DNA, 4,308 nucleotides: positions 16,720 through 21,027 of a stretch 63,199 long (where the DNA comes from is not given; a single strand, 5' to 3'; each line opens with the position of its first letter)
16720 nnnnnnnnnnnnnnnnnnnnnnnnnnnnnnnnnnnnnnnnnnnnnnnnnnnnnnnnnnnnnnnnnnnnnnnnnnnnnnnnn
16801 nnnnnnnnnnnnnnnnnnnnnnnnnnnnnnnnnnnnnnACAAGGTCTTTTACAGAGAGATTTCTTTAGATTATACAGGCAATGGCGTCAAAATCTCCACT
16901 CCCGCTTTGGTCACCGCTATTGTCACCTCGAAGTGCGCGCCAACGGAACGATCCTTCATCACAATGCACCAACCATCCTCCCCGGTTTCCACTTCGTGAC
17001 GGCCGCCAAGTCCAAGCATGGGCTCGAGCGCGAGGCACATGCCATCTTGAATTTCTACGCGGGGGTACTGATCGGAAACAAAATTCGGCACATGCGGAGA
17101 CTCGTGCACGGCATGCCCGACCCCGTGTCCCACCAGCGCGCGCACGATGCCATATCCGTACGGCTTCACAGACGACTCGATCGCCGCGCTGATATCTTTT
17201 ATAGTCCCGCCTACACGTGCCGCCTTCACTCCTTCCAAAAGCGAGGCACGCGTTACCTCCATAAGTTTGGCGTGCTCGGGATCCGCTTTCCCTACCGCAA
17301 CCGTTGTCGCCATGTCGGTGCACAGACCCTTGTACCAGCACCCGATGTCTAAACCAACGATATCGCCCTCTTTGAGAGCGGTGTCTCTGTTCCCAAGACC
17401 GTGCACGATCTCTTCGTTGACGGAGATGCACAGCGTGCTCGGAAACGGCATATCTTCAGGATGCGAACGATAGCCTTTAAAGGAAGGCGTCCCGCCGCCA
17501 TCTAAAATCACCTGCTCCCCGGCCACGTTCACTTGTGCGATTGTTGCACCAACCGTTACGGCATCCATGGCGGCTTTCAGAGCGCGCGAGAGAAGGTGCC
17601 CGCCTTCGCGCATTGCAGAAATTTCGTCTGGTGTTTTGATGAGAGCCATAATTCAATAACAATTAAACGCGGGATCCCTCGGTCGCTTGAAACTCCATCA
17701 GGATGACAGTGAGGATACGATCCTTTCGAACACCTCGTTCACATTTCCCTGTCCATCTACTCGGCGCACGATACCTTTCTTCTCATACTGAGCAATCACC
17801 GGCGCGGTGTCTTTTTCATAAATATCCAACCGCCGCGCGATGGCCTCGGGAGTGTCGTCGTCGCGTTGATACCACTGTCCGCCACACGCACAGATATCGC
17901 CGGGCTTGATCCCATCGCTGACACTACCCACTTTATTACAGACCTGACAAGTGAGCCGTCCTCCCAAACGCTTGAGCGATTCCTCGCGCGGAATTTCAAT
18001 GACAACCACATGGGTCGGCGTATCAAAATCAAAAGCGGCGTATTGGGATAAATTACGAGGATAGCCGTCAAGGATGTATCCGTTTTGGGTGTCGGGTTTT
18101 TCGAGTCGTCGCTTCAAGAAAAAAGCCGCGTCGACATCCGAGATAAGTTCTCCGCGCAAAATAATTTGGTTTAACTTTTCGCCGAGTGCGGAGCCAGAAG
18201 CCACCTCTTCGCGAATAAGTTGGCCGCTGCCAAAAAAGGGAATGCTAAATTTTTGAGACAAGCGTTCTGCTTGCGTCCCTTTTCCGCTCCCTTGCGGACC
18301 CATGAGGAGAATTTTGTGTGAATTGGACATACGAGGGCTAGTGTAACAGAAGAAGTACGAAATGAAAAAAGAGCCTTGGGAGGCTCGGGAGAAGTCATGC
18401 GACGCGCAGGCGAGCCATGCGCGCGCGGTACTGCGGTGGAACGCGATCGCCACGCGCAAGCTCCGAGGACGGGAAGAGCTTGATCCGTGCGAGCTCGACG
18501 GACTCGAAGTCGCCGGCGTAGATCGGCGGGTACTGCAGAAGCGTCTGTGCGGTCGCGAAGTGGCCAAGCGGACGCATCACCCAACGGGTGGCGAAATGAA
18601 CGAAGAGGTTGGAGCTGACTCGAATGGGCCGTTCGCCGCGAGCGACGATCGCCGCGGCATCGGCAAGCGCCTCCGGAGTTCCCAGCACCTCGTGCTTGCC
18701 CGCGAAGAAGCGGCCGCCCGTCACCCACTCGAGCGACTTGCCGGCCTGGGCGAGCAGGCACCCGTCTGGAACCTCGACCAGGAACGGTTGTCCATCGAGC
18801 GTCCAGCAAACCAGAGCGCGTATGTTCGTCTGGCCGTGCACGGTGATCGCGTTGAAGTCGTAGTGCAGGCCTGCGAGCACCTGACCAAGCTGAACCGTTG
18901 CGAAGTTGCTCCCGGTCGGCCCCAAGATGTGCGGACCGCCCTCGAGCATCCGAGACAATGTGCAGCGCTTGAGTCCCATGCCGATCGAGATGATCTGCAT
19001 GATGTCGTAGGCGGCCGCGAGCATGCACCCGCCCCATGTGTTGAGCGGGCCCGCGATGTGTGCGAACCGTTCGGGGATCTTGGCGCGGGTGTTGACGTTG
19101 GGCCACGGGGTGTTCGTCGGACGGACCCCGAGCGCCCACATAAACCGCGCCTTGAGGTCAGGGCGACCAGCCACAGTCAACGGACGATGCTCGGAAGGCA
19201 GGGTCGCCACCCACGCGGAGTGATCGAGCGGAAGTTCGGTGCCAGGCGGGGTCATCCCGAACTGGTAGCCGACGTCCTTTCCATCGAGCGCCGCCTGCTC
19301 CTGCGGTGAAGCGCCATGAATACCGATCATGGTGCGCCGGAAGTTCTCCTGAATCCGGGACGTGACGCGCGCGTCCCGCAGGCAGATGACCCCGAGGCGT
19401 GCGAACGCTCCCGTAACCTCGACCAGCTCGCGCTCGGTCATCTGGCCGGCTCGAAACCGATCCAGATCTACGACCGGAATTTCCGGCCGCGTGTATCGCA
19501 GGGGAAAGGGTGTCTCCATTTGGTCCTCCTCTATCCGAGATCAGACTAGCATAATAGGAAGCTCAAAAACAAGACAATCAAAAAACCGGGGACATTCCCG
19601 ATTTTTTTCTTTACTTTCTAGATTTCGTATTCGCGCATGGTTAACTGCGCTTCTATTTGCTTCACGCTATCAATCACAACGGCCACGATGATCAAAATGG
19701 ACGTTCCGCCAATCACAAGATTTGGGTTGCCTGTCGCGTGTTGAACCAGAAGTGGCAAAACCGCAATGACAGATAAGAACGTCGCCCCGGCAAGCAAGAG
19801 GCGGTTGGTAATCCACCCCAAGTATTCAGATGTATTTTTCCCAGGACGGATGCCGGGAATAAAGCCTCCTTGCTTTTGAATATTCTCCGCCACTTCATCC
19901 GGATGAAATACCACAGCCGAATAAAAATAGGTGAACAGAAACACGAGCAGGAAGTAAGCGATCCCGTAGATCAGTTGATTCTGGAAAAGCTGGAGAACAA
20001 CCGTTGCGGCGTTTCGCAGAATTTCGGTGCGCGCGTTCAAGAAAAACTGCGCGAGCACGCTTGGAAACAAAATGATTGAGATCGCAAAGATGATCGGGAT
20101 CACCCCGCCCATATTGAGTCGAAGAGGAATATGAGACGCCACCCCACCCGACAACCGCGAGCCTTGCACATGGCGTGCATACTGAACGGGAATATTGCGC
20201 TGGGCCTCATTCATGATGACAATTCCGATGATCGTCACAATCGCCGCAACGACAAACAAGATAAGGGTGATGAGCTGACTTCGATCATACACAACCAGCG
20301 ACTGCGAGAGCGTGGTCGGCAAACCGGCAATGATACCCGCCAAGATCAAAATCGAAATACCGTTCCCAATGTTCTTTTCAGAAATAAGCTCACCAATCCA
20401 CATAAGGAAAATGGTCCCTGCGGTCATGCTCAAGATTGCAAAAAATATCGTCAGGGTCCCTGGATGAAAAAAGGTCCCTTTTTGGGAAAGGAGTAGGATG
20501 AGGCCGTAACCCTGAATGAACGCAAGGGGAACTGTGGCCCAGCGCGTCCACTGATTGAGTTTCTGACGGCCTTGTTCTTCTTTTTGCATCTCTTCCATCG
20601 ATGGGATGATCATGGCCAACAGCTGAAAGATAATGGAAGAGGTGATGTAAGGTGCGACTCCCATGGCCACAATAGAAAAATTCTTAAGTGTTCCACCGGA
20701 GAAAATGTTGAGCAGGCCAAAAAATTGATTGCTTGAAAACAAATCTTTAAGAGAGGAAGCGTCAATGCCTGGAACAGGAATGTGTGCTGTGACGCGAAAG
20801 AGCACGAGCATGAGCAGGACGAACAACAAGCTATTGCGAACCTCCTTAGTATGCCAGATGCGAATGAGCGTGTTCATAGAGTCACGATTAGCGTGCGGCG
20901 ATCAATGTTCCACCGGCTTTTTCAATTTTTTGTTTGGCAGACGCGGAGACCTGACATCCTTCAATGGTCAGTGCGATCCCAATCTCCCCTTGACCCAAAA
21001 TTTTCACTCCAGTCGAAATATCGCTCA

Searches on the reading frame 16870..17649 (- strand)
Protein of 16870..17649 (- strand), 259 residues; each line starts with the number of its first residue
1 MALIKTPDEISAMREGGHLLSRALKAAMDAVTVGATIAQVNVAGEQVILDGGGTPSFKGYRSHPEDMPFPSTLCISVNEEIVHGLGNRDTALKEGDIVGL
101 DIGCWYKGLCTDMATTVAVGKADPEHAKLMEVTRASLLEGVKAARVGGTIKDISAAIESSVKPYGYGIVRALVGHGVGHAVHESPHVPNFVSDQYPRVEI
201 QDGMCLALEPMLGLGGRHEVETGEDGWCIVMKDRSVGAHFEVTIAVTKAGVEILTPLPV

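Call 69: search_protein_families(library=pfam, proteins=[window:16870-17649:-], max_evalue=0.001)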
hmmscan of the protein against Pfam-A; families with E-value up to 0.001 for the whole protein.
window:16870-17649:- (259 aa): 1 family
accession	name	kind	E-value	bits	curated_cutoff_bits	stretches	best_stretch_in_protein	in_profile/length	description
PF00557.29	Peptidase_M24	-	1.4e-43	149.5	23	1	12-248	2-208/208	Metallopeptidase family M24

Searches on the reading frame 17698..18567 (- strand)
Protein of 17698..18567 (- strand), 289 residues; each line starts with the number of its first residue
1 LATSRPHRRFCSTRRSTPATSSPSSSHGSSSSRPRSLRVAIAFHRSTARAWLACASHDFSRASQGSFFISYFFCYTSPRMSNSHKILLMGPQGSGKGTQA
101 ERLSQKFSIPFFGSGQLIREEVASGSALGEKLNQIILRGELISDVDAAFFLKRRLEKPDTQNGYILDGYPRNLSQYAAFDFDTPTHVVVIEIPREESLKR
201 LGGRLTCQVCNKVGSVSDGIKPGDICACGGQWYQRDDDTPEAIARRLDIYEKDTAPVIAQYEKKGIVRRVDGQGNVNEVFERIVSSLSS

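Call 69: search_protein_families(library=pfam, proteins=[window:17698-18567:-], max_evalue=0.001)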
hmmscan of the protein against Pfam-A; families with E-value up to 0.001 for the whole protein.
window:17698-18567:- (289 aa): 3 families
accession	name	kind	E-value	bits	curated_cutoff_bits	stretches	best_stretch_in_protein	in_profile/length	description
PF00406.28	ADK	-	2.8e-34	118.9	26.8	1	88-265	1-150/151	Adenylate kinase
PF13207.12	AAA_17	-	7.6e-17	62.3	27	1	89-202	1-120/136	AAA domain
PF13238.12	AAA_18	-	5.4e-07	30.6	29.4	1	86-205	1-112/128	AAA domain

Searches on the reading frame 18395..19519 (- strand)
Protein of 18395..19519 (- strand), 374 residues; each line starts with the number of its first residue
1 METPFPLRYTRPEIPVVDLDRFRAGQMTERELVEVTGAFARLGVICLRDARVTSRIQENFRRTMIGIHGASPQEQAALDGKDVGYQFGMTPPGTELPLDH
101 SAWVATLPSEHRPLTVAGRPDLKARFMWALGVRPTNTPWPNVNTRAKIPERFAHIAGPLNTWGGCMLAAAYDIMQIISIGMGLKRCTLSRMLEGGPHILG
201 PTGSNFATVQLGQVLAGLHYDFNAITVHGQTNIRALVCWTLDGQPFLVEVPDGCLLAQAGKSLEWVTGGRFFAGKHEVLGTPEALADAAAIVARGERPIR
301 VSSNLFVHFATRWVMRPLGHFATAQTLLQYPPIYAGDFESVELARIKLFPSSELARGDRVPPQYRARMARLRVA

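Call 69: search_protein_families(library=pfam, proteins=[window:18395-19519:-], max_evalue=0.001)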
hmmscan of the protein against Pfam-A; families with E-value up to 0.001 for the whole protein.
window:18395-19519:- (374 aa): 0 families

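Call 71: search_protein_families(library=ncbifam, proteins=[window:18395-19519:-], max_evalue=0.1)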
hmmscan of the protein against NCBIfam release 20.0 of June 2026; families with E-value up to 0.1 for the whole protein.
window:18395-19519:- (374 aa): 0 families

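Call 72: search_solved_structures(query=window:18395-19519:-, max_evalue=1)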
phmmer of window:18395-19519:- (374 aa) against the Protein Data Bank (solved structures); distinct sequences matched with E-value up to 1: 4.
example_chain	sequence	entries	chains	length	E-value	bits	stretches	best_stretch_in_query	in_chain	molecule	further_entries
3oox_A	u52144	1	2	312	1.8e-05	27.1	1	213-348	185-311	putative 2OG-Fe(II) oxygenase family protein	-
5c3o_A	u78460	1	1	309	0.0012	21.1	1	14-264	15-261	Thymine dioxygenase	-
5c3p_A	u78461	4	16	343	0.0016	20.7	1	14-264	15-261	Thymine dioxygenase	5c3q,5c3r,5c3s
9hdl_A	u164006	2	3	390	0.0035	19.5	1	241-295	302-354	Clavaminate synthase-like protein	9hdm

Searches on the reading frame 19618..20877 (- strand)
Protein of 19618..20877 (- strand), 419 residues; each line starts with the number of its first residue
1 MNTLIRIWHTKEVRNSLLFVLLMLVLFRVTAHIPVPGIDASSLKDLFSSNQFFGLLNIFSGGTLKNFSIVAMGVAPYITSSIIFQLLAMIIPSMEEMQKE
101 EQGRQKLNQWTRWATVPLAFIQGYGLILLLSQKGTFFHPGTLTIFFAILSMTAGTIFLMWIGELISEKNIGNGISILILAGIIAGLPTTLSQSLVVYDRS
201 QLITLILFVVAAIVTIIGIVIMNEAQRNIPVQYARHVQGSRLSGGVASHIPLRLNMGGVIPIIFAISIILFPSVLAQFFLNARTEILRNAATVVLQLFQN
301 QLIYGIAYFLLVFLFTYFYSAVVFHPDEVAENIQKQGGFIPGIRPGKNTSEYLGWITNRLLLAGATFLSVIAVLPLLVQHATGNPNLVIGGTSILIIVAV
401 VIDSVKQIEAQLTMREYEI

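Call 69: search_protein_families(library=pfam, proteins=[window:19618-20877:-], max_evalue=0.001)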
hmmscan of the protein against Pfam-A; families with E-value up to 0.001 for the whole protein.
window:19618-20877:- (419 aa): 1 family
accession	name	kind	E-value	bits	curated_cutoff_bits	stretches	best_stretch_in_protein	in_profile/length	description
PF00344.25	SecY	-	2.3e-101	339.6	32.2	1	68-404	1-305/306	SecY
